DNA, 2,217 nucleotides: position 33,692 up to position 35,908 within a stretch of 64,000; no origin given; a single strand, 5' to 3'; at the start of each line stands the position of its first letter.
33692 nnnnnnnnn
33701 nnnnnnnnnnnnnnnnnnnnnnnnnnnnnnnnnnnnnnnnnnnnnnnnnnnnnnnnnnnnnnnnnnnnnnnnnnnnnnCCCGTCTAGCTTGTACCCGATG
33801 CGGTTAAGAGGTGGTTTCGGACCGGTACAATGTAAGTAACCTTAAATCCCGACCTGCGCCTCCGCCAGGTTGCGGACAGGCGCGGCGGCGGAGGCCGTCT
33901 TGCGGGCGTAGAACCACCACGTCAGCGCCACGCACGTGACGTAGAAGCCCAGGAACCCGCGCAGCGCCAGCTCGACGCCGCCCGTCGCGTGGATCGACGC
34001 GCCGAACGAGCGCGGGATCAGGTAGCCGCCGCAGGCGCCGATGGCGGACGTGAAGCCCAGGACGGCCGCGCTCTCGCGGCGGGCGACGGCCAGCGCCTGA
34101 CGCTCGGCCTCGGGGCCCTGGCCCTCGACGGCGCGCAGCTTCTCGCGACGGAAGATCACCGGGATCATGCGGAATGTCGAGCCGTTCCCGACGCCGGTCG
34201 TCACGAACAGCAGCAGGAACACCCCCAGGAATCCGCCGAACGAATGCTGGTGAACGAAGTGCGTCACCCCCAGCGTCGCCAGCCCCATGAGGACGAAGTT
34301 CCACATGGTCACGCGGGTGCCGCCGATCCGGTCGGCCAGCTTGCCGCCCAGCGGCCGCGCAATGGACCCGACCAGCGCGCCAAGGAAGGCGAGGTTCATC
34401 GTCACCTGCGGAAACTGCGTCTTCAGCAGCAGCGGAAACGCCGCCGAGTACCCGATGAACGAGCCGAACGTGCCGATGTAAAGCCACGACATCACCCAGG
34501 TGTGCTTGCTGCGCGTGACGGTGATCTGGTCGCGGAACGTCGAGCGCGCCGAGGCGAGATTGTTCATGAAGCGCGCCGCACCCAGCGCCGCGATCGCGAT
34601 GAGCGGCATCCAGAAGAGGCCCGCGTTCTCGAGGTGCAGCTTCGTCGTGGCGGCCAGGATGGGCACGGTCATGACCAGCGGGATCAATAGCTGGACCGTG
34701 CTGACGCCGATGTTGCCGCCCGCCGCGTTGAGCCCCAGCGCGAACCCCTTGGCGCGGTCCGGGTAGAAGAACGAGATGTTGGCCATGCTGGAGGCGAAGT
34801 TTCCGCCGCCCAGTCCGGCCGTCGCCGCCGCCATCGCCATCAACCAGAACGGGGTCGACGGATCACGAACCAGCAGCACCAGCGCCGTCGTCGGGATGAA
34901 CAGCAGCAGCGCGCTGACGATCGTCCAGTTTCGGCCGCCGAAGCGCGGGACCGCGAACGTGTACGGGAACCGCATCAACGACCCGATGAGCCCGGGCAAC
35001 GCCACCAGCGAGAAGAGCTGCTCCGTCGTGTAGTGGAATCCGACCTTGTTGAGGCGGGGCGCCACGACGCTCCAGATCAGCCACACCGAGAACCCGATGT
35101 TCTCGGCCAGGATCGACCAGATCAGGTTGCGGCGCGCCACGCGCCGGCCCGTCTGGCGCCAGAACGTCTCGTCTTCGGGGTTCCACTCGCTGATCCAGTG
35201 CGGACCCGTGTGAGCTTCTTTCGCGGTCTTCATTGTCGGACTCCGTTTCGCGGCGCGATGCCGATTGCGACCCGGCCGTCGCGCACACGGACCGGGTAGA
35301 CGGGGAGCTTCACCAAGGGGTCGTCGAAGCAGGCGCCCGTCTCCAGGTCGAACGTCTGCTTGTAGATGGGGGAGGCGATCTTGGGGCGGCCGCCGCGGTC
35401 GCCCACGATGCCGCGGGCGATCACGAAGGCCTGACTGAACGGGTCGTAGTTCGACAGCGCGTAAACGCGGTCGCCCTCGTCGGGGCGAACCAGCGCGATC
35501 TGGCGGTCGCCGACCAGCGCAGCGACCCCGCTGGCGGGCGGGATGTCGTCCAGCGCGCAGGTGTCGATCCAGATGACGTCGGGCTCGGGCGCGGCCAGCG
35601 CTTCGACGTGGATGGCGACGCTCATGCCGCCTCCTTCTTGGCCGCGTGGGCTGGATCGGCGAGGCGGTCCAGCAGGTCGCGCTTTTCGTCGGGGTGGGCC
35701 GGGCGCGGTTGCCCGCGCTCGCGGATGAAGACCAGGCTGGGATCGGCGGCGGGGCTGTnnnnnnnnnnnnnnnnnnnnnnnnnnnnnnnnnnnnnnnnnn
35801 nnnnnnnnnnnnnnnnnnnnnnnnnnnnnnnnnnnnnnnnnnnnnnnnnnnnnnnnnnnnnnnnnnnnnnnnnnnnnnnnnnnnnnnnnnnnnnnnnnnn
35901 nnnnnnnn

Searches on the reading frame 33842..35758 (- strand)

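Call 21: search_protein_families(library=pfam, proteins=[window:33842-35758:-], max_evalue=0.00001)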
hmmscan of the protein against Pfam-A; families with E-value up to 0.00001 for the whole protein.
window:33842-35758:- (638 aa): 1 family
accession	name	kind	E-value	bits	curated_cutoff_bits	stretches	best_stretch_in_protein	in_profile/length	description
PF07690.21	MFS_1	-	3.9e-19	69.2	33.4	1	222-532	9-319/347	Major Facilitator Superfamily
